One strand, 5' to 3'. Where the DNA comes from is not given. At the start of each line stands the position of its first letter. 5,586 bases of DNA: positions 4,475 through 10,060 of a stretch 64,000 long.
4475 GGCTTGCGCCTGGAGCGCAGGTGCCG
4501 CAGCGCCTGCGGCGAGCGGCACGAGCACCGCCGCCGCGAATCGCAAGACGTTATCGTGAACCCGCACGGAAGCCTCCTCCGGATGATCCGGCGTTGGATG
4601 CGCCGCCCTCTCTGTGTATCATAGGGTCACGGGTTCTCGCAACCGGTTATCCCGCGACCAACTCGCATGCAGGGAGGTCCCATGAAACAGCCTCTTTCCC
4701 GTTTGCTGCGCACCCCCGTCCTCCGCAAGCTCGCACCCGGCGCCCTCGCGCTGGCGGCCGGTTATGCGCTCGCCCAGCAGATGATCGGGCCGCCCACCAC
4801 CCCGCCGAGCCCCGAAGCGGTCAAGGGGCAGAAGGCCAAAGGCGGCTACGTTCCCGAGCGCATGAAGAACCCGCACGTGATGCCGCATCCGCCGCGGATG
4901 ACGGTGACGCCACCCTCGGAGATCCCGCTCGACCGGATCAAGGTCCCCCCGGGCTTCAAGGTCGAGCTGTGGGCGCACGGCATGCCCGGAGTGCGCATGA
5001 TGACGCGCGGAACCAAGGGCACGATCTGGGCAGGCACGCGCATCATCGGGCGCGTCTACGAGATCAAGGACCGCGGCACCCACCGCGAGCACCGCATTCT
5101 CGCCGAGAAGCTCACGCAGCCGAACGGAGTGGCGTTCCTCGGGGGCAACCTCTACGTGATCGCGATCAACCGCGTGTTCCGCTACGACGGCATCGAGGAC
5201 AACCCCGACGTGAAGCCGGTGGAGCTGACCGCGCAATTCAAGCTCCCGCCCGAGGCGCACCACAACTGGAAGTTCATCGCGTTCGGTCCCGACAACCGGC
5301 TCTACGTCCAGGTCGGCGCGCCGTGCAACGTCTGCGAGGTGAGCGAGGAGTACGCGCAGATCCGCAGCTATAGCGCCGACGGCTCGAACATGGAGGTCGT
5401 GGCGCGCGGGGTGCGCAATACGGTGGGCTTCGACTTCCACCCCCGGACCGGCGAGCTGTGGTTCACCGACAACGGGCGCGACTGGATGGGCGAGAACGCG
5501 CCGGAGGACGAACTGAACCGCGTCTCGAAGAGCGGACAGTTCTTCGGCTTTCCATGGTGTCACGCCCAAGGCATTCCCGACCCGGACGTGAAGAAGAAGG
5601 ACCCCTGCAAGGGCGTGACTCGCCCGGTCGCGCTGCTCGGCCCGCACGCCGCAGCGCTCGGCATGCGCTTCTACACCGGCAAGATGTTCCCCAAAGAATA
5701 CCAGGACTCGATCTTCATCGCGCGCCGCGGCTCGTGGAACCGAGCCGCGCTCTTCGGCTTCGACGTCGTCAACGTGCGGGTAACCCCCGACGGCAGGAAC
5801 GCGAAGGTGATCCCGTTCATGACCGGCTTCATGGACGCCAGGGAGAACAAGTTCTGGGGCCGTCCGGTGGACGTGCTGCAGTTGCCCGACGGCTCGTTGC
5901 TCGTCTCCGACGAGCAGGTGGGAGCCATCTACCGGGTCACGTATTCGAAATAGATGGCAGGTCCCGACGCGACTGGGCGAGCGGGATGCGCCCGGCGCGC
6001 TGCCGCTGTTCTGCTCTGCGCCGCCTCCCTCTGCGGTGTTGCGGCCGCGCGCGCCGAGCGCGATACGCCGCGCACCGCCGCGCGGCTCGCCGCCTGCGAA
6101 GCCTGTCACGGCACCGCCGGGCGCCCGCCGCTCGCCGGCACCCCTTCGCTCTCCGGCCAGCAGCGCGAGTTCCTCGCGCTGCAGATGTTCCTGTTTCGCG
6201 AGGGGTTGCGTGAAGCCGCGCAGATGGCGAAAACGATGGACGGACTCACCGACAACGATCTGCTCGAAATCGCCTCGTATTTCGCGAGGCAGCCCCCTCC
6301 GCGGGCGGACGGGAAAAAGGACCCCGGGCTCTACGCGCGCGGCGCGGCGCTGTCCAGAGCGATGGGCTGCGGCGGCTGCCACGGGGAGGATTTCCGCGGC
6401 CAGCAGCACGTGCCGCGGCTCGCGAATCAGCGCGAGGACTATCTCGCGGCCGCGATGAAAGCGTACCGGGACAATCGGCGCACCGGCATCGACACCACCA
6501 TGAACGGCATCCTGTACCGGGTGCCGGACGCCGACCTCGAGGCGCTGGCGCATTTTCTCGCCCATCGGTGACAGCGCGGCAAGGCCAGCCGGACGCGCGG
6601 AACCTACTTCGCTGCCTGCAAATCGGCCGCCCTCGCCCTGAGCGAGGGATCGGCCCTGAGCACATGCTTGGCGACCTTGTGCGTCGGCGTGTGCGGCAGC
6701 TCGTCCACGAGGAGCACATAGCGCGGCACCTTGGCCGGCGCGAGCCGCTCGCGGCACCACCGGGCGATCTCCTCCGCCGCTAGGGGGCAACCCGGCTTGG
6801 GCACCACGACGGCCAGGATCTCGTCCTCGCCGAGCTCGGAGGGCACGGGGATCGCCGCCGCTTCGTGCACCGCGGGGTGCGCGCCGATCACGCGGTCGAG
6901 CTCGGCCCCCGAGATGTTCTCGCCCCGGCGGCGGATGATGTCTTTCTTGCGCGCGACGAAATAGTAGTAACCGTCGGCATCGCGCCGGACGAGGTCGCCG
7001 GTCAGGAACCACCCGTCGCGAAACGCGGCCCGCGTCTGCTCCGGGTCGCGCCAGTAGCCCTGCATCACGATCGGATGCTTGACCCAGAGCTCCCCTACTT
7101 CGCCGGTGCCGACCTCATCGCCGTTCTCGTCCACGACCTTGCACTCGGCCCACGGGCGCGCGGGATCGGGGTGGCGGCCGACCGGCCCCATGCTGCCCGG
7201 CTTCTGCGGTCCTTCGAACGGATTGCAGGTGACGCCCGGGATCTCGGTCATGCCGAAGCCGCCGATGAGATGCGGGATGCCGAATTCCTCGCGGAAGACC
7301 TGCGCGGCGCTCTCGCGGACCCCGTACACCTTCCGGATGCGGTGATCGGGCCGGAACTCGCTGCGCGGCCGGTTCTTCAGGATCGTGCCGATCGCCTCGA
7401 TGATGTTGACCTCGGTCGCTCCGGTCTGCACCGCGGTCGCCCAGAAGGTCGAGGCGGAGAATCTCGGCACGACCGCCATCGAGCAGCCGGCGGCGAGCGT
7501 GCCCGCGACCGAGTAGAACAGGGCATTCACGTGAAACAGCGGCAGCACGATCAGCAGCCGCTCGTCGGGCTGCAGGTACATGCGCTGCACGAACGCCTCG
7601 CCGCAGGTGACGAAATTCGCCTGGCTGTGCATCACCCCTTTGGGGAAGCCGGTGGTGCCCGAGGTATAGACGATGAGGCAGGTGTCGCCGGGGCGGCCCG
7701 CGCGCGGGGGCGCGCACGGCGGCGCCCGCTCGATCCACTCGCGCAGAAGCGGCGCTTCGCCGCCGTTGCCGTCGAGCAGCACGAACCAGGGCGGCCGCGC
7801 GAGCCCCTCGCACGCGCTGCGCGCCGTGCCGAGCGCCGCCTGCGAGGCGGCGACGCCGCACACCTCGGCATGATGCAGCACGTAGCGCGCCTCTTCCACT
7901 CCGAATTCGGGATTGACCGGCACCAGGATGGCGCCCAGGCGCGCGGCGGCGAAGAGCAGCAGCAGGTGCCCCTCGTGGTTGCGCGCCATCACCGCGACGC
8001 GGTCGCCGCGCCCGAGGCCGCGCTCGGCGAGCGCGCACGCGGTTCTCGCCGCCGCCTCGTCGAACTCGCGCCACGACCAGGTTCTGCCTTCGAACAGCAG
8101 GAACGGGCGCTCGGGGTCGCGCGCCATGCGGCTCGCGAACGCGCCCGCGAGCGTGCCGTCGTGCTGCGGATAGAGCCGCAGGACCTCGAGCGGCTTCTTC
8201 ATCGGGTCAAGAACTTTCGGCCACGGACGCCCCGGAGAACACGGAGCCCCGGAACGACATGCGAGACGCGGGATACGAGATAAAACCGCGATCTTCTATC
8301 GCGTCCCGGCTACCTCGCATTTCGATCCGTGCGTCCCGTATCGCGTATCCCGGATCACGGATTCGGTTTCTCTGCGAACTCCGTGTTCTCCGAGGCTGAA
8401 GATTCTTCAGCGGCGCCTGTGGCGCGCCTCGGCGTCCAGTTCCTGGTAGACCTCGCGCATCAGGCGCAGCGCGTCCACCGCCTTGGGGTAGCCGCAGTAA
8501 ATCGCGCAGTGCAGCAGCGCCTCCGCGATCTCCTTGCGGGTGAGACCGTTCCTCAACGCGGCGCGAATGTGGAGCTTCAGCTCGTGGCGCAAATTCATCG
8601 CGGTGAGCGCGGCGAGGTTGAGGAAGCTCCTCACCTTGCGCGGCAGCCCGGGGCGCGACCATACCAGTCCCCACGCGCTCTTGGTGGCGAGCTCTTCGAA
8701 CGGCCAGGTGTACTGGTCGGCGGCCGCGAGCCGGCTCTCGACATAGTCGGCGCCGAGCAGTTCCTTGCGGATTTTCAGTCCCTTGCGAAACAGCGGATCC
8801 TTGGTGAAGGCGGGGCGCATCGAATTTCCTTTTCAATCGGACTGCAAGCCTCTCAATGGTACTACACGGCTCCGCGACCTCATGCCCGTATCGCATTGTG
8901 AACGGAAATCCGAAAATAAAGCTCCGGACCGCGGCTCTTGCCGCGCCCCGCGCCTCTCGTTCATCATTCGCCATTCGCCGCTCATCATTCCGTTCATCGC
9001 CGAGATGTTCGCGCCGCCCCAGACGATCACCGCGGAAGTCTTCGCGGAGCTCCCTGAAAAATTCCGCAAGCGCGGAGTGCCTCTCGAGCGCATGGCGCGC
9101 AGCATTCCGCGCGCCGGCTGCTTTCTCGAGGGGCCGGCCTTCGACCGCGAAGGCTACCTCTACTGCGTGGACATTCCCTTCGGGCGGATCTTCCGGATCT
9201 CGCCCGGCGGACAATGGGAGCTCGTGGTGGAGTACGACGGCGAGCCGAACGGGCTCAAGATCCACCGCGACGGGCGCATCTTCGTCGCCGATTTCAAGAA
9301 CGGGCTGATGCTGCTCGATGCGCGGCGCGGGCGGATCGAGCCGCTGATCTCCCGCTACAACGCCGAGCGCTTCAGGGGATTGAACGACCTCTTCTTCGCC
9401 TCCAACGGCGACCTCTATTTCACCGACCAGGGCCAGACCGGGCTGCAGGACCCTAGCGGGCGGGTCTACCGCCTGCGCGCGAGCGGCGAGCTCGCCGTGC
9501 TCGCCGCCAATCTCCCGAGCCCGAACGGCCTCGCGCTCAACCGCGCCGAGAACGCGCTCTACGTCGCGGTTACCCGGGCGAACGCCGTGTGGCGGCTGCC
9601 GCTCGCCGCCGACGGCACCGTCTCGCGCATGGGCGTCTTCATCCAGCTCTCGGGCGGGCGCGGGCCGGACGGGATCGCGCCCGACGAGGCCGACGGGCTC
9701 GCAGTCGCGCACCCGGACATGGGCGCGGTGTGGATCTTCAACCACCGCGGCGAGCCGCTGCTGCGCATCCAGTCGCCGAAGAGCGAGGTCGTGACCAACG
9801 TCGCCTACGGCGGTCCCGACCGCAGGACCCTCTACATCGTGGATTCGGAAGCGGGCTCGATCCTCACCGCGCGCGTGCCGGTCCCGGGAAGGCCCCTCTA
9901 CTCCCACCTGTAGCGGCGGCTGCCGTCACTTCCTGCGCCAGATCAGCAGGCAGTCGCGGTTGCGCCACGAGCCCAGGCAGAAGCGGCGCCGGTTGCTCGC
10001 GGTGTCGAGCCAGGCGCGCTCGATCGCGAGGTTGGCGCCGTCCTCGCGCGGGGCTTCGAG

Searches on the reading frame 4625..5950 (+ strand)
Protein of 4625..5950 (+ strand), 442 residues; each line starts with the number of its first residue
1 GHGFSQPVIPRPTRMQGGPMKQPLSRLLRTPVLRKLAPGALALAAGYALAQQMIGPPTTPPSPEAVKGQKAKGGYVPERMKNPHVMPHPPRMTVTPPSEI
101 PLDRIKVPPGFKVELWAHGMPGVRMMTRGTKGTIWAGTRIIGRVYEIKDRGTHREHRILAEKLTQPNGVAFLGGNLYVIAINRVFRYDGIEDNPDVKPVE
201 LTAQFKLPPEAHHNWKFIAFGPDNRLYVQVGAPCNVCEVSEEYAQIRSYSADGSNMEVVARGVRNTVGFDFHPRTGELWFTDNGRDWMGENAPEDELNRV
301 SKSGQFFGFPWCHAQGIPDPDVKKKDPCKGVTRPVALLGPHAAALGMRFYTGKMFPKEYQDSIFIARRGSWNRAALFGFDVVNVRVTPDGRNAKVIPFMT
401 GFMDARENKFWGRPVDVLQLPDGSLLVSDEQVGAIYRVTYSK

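Call 18: search_protein_families(library=ncbifam, proteins=[window:4625-5950:+], max_evalue=0.00001)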
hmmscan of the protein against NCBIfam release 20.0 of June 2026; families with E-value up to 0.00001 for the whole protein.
window:4625-5950:+ (442 aa): 1 family
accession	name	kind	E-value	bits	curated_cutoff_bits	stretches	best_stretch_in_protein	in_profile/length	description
TIGR02604.1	Piru_Ver_Nterm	subfamily_domain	1.6e-17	64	122.2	1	158-429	66-338/367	PVC-type heme-binding CxxCH protein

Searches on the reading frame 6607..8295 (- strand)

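Call 18: search_protein_families(library=ncbifam, proteins=[window:6607-8295:-], max_evalue=0.00001)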
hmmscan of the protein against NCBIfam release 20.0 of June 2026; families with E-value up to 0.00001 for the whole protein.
window:6607-8295:- (563 aa): 104 families (the best 25 are shown)
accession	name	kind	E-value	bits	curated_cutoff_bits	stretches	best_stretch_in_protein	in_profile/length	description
NF004808.0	PRK06155.1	equivalog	6.4e-122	407.5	722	1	42-550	16-522/542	ATP-dependent acyl-CoA ligase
NF004837.0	PRK06187.1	subfamily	1.2e-104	350.5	476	1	47-549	8-521/531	long-chain-fatty-acid--CoA ligase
NF006182.0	PRK08316.1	subfamily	1.7e-87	294.1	663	1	48-549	12-516/523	fatty acyl-CoA synthetase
NF009233.0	PRK12583.1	subfamily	1.2e-79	268.2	832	2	203-548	201-548/558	fatty acid CoA ligase family protein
NF005702.0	PRK07514.1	subfamily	9.5e-79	265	558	1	51-549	7-499/506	malonyl-CoA synthase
NF005947.1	PRK08008.1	equivalog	7e-77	259.2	651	1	71-546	36-517/518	crotonobetaine/carnitine-CoA ligase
NF004511.1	PRK05852.1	equivalog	1.8e-75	254.5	650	1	61-539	13-493/505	FadD7 family fatty acid--CoA ligase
NF006572.0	PRK09088.1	equivalog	2.2e-75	254.2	696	1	65-548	21-485/491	acyl-CoA synthetase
NF004797.0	PRK06145.1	equivalog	3.8e-72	243.3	850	1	53-549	8-494/499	acyl-CoA synthetase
NF004114.0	PRK05605.1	equivalog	8.4e-72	242.3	766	2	201-547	219-566/575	long-chain-fatty-acid--CoA ligase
NF006181.0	PRK08314.1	subfamily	2.5e-69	234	705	2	195-548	196-552/563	long-chain-fatty-acid--CoA ligase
NF006134.1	PRK08279.1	equivalog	3.3e-69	234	625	1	39-549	36-566/605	long-chain-acyl-CoA synthetase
NF052269.1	Staph_lig_FadD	equivalog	5.5e-68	229.5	650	2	204-546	151-489/499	long-chain-fatty-acid--CoA ligase FadD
NF005307.0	PRK06839.1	equivalog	1e-65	222.3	748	1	60-546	15-489/496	o-succinylbenzoate--CoA ligase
NF004822.0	PRK06178.1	equivalog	6.5e-65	219.8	782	2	202-548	212-565/571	acyl-CoA synthetase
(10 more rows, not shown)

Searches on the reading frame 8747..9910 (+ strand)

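Call 18: search_protein_families(library=ncbifam, proteins=[window:8747-9910:+], max_evalue=0.00001)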
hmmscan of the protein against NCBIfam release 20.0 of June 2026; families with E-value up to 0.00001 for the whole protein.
window:8747-9910:+ (388 aa): 1 family
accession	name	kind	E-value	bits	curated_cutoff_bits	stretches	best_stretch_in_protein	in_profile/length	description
NF033206.1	ScyE_fam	subfamily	1.3e-09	38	80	1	206-294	249-331/333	ScyD/ScyE family protein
